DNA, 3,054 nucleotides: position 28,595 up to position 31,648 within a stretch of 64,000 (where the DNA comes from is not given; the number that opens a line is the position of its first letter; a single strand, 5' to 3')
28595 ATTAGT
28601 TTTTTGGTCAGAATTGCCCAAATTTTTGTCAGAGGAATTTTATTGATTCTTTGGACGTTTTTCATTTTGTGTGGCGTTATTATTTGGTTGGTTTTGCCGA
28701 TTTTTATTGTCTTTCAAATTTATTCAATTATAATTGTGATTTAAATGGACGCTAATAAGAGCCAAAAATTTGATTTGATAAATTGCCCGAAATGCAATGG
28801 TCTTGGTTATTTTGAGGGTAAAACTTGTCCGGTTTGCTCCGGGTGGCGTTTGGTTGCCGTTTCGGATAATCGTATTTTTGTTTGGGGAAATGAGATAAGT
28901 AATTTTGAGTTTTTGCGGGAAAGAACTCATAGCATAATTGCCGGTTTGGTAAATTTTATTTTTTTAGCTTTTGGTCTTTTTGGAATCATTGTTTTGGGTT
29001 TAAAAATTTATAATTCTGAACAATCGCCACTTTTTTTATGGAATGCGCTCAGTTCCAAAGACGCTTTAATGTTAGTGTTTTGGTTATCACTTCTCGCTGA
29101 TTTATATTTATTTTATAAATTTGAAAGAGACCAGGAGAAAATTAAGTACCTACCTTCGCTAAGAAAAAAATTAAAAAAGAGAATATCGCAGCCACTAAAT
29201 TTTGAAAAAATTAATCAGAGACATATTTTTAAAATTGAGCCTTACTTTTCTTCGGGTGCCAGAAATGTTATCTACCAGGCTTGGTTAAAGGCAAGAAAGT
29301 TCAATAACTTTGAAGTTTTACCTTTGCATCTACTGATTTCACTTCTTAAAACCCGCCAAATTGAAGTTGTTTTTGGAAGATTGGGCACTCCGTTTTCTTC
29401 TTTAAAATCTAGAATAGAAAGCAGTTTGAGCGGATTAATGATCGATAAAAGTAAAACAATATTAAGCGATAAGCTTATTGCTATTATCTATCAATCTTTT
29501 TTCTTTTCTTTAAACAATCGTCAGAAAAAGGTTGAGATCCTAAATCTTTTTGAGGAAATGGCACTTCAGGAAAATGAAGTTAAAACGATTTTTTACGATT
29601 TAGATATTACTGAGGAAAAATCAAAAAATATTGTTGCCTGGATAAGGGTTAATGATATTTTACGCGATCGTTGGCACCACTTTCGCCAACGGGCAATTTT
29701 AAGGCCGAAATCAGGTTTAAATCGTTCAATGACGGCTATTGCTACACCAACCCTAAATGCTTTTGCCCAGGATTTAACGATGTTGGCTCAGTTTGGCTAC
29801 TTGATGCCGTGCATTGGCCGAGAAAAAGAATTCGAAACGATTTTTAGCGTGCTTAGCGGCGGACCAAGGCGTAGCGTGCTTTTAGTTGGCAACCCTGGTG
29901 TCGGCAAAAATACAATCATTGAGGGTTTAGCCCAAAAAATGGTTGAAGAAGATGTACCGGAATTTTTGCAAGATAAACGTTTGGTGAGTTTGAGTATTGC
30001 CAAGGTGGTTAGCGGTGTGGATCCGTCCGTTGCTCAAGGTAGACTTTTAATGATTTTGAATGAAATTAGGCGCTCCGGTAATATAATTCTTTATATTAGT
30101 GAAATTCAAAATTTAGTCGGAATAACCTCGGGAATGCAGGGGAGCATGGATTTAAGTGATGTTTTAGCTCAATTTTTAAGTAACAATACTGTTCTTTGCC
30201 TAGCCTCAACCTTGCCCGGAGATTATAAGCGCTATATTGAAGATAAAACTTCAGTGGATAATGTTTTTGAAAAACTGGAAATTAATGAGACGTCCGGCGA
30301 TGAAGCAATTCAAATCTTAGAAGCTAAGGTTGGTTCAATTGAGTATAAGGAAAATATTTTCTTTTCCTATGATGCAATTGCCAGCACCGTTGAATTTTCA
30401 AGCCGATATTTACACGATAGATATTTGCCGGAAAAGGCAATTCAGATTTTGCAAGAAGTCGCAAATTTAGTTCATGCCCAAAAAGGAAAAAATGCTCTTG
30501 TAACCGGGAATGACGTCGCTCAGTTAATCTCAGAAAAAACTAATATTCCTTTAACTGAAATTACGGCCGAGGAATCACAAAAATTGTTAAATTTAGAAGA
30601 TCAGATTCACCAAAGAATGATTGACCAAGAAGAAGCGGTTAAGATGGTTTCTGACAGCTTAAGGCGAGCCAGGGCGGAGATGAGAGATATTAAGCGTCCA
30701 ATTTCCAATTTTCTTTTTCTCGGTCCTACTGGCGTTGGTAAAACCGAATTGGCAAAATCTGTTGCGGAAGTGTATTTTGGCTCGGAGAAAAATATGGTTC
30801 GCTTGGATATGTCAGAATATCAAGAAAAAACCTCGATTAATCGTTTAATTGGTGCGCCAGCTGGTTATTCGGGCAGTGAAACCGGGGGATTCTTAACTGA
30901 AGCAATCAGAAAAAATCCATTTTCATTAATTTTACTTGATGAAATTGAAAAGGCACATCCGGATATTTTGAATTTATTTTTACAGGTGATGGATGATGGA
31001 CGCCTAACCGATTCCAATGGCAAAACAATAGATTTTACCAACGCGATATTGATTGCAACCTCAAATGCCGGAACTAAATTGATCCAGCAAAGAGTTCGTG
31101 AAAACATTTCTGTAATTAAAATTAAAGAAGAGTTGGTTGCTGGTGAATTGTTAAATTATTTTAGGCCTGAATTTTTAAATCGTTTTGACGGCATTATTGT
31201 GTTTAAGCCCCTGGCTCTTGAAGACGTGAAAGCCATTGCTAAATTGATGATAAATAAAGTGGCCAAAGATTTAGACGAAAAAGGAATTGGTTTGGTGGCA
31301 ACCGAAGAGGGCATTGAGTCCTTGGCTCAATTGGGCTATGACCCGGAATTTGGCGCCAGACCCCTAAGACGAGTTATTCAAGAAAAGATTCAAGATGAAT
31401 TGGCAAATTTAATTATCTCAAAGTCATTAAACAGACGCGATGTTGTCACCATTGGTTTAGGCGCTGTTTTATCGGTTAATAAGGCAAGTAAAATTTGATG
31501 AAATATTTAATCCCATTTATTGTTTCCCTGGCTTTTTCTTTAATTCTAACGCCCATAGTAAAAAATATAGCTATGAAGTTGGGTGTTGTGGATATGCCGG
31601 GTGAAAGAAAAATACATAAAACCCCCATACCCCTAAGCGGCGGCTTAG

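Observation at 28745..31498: Membrane-anchored Hsp100 paralogue: N-terminal zinc ribbon plus two TM helices plus ClpC-like body with degenerate NBD1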

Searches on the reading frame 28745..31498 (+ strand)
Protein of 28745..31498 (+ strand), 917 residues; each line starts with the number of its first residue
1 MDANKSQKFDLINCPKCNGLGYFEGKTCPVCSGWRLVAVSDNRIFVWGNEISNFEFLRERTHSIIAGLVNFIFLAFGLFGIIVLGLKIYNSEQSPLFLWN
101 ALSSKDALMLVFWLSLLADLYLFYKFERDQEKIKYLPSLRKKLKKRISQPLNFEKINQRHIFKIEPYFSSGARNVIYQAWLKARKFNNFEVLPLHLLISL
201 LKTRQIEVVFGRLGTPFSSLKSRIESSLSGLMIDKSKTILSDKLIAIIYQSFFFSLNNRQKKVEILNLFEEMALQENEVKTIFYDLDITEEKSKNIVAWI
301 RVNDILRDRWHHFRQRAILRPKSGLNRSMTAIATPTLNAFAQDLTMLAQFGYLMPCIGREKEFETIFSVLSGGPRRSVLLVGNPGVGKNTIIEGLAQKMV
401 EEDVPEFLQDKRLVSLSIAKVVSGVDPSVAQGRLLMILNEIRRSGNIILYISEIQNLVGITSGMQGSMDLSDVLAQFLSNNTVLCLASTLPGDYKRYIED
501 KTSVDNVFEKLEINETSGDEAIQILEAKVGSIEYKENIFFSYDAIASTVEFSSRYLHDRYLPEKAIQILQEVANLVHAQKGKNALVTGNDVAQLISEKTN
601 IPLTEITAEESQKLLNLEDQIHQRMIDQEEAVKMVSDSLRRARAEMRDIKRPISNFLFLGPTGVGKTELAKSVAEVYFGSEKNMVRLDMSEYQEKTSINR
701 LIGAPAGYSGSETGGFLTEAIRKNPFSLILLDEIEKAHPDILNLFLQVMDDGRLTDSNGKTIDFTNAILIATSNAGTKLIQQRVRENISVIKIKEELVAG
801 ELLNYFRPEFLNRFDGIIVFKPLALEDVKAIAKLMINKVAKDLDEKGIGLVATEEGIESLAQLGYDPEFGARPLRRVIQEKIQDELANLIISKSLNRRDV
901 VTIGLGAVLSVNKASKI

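Call 3: search_protein_families(library=pfam, proteins=[window:28745-31498:+], max_evalue=0.01)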
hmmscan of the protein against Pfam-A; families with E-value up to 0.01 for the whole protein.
window:28745-31498:+ (917 aa): 31 families (the best 25 are shown)
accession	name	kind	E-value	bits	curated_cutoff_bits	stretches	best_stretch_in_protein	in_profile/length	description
PF07724.20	AAA_2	-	1.6e-61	207.6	27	1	651-815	1-164/166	AAA domain (Cdc48 subfamily)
PF10431.15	ClpB_D2-small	-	4.2e-22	78.4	21.9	1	823-903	1-81/81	C-terminal, D2-small domain, of ClpB protein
PF00004.35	AAA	-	3e-19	70.2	21.2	2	657-781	2-116/131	ATPase family associated with various cellular activities (AAA)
PF07728.20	AAA_5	-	5.7e-17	62.5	22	1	655-777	1-125/139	AAA domain (dynein-related subfamily)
PF17871.7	AAA_lid_9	-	8.4e-11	42.2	22.8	1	519-584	3-68/104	AAA lid domain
PF00158.32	Sigma54_activat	-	1.1e-09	38.6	20.2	1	636-786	5-156/168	Sigma-54 interaction domain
PF13191.12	AAA_16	-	1.3e-08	36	32.6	1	356-402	2-51/167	AAA ATPase domain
PF13401.12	AAA_22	-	4.5e-07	30.7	27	1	658-751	10-110/130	AAA domain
PF20720.3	nSTAND3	-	1.3e-06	28.6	27.2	1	375-404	17-46/155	Novel STAND NTPase 3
PF12775.13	AAA_7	-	5.3e-06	26.5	25.8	0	654-702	34-82/181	P-loop containing dynein motor region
PF06414.18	Zeta_toxin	-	6.7e-06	26.1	22.3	1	646-694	11-56/199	Zeta toxin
PF13173.12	AAA_14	-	2.4e-05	24.8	27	0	657-742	6-78/129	AAA domain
PF03193.22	RsgA_GTPase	-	4.5e-05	23.8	30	0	344-399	76-130/174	RsgA GTPase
PF05673.19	DUF815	-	0.00013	21.7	23.8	0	368-403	46-81/249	Protein of unknown function (DUF815)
PF05729.18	NACHT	-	0.00021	21.6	26.7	0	657-795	4-153/167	NACHT domain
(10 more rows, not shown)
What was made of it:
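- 29789..30544 (+): NBD1 (residues 349-600): degenerate AAA+ module plus lid. GK388-N389, S452-E453, no arginine fingers (N506, V507), no aromatic pore loop, no M-domain insertion. AAA_lid_9 at residues 519-584 (call 3).
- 30572..31204 (+): NBD2 (residues 610-820): canonical AAA_2 module (K666/T667, D732/E733, Y708 pore loop, N774, R813). The loop where ClpA/ClpC carry the ClpP-docking tripeptide is shortened. PF07724, 207.6 bits (call 3).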

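Call 6: search_protein_families(library=ncbifam, proteins=[window:28745-31498:+], max_evalue=0.001)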
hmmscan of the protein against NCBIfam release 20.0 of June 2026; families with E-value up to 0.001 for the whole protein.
window:28745-31498:+ (917 aa): 30 families (the best 25 are shown)
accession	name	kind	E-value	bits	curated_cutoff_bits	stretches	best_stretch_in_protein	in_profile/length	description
TIGR03346.1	chaperone_ClpB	equivalog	5.7e-177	590.7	1232.1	2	585-904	527-844/853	ATP-dependent chaperone ClpB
TIGR02639.1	ClpA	equivalog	1e-161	539.7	993.15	1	173-901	6-730/734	ATP-dependent Clp protease ATP-binding subunit ClpA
NF008118.0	PRK10865.1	equivalog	5.9e-150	500.9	1417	2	585-903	530-846/857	ATP-dependent chaperone ClpB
NF033606.1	heat_AAA_ClpK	exception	6e-148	494.4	1900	2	583-901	573-894/949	heat shock survival AAA family ATPase ClpK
NF033607.0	disagg_AAA_ClpG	exception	2.3e-145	485.8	1900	2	578-903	547-874/932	AAA family protein disaggregase ClpG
TIGR03345.1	VI_ClpV1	equivalog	2.8e-138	462.6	884.95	2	583-903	526-848/852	type VI secretion system ATPase TssH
NF008263.0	PRK11034.1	equivalog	2.9e-123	412.3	1350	1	330-905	162-735/758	ATP-dependent Clp protease ATP-binding subunit ClpA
NF003745.1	PRK05342.1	equivalog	6.4e-11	41.7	359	1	606-676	54-132/418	ATP-dependent Clp protease ATP-binding subunit ClpX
NF003229.0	PRK04195.1-5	equivalog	4.5e-10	38.8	280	1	625-794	19-163/413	replication factor C large subunit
NF003230.0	PRK04195.1-6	equivalog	2e-09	36.7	441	1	363-441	27-106/494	replication factor C large subunit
NF003234.0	PRK04195.2-4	equivalog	1.6e-07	30.6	529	1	654-737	39-118/497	replication factor C large subunit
NF005304.0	PRK06835.1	equivalog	9.9e-07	28.2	215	0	630-685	160-215/330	ATP-binding protein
TIGR00382.1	clpX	equivalog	1.7e-06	27.3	370.75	0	605-675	60-139/414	ATP-dependent protease ATP-binding subunit ClpX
TIGR00764.1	lon_rel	equivalog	5.6e-06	25.2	516.6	0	357-407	21-69/608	ATP-dependent protease LonB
TIGR00763.1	lon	equivalog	6.1e-06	25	608.05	1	656-793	356-495/795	endopeptidase La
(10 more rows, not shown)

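Call 25: find_encoding_contigs(protein=window:28745-31498:+, flank=10000, max_places=4)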
Protein window:28745-31498:+ (917 aa): no gene with exactly this product is on record in the collection.
